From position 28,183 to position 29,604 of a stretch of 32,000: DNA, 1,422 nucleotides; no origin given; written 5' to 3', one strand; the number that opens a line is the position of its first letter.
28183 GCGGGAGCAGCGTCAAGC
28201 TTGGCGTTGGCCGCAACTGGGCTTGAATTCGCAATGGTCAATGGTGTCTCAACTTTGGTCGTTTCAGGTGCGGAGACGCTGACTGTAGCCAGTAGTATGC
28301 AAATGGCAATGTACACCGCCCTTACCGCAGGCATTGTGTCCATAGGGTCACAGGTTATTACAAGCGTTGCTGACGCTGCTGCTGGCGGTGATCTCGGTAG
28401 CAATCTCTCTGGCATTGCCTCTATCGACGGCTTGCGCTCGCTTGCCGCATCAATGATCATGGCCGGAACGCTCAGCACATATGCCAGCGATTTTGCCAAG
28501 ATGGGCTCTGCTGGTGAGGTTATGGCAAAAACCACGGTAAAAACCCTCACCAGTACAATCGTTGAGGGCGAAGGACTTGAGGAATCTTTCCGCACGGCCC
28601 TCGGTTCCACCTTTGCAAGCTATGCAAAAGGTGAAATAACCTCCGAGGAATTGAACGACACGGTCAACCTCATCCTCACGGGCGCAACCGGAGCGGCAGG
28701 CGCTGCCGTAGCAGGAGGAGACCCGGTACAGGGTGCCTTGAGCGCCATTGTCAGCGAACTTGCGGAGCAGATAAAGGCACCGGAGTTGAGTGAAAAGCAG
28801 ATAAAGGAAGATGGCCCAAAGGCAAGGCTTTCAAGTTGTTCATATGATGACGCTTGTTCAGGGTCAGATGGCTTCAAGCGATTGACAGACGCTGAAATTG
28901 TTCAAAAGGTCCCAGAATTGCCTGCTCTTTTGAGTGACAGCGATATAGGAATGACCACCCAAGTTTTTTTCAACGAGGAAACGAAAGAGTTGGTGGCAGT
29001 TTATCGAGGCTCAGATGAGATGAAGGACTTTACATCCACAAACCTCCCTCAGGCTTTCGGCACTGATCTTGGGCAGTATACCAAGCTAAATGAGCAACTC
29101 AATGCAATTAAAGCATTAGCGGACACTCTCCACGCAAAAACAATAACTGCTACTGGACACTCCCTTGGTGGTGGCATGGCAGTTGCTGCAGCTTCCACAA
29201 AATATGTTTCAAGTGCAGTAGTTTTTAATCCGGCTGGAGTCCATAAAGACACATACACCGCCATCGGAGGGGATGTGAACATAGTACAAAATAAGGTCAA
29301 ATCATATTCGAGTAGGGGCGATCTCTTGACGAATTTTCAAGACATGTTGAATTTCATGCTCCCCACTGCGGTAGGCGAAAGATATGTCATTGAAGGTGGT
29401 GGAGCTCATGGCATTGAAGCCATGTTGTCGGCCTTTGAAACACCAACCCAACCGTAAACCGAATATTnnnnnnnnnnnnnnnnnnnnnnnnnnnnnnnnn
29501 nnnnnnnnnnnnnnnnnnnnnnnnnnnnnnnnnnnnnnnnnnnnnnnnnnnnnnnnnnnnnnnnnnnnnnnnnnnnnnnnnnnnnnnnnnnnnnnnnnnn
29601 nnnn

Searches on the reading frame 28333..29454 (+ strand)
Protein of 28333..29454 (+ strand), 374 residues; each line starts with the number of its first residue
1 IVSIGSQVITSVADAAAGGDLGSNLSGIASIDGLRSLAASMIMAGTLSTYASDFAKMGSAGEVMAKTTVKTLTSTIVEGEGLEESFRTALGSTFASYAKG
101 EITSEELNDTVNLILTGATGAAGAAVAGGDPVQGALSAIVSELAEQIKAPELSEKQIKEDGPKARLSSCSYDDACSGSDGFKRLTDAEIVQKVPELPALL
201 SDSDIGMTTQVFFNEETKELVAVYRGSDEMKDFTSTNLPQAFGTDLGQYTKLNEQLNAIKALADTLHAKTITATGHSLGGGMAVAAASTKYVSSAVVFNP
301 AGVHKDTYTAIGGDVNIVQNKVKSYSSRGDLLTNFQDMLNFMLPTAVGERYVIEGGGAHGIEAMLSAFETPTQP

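Call 65: search_solved_structures(query=window:28333-29454:+, max_evalue=1)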
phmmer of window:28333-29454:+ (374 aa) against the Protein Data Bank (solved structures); distinct sequences matched with E-value up to 1: 3.
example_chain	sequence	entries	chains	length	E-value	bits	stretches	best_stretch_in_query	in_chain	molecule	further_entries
7ubz_B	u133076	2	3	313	6.1e-07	32.2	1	222-338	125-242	T6SS lipase effector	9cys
9tqb_F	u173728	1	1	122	0.15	14.5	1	119-160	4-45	SNAPIN protein homolog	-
2dbg_A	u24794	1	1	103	0.47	12.8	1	218-266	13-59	Myeloid cell nuclear differentiation antigen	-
